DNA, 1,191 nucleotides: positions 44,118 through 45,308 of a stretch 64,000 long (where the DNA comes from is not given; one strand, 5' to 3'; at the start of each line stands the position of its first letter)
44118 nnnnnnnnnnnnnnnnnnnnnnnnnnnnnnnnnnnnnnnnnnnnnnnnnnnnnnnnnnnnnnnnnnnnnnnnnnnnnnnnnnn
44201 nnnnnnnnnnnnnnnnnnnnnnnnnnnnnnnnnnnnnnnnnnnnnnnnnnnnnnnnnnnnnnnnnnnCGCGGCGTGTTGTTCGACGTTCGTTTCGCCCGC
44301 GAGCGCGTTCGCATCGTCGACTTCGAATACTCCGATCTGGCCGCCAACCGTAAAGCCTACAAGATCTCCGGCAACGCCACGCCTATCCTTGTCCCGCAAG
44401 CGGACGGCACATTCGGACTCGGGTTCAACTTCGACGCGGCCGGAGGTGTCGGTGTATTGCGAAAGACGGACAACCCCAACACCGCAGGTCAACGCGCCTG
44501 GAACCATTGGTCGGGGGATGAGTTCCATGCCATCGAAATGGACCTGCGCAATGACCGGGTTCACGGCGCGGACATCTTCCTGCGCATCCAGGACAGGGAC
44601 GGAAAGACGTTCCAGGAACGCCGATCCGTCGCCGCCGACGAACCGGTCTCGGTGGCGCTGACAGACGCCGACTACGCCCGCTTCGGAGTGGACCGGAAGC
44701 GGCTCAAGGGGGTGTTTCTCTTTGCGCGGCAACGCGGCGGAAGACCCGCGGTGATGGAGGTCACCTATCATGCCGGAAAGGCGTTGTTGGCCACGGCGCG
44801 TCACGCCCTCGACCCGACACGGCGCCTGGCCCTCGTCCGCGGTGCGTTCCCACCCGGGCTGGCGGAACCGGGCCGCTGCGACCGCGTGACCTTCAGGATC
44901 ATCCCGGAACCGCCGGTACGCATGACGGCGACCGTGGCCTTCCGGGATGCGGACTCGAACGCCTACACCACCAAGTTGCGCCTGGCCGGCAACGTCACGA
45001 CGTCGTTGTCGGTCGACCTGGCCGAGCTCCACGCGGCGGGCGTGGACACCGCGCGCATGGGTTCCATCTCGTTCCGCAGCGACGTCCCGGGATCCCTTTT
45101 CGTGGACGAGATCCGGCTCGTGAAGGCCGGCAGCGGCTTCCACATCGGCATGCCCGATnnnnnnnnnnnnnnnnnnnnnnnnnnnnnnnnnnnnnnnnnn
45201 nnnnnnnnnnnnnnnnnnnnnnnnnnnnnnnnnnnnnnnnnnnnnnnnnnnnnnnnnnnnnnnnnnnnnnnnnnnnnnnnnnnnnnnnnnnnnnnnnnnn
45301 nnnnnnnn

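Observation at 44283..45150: OppB permease carrying two tandem CBM/galactose-binding-like domains in its periplasmic loop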

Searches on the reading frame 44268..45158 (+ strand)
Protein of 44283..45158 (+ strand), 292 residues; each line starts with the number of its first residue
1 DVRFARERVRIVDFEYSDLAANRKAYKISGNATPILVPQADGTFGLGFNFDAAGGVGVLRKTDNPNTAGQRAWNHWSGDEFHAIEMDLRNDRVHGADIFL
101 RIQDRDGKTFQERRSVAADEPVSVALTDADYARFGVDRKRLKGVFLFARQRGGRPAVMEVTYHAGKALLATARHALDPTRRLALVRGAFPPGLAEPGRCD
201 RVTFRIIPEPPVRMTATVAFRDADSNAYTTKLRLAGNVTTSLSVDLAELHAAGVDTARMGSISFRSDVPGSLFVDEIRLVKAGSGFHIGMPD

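Call 4: search_protein_families(library=pfam, proteins=[window:44268-45150:+], max_evalue=1)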
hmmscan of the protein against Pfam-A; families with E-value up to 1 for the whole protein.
window:44268-45150:+ (294 aa): 1 family
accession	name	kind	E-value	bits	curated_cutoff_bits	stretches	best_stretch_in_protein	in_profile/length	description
PF17992.7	Agarase_CBM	-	0.04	14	26.3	1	75-121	48-93/178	Agarase CBM like domain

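Call 22: search_protein_representatives(protein=window:44283-45158:+)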
Query: 292 residues. Proteins with E-value up to 0.001 (for the whole library): 10; up to 1e-10: 4; up to 1e-30: 3. The best 10 are listed.
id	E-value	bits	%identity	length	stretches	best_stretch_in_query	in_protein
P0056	2.8e-82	292.8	51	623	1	1-291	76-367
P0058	1.8e-72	260.7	56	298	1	1-219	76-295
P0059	3.0e-39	151.7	32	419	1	1-292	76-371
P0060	4.0e-11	59.4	37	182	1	187-291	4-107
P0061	2.2e-10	57.0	37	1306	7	214-270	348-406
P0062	1.4e-09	54.3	74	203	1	246-291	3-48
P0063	4.1e-06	42.9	31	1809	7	71-146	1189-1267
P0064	5.4e-05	39.3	30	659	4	67-113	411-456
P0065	3.4e-04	36.6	43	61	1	214-274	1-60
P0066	7.3e-04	35.5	28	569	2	1-124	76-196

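Call 34: search_protein_families(library=pfam, proteins=[P0066, P0059], max_evalue=0.001)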
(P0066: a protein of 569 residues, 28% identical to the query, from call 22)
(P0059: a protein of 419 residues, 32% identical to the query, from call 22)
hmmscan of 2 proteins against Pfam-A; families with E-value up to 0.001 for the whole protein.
P0066 (569 aa): 2 families
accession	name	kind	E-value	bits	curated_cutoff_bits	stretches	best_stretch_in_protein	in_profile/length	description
PF00528.27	BPD_transp_1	-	8.5e-34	117.3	26.4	1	349-567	1-183/184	Binding-protein-dependent transport system inner membrane component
PF19300.4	BPD_transp_1_N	-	4.2e-10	40.3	23.8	1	1-79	1-78/114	Binding-prot-dependent transport system membrane comp, N-term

P0059 (419 aa): 1 family
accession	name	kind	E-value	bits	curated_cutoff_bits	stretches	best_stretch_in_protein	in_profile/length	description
PF19300.4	BPD_transp_1_N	-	7e-10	39.5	23.8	1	2-79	2-78/114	Binding-prot-dependent transport system membrane comp, N-term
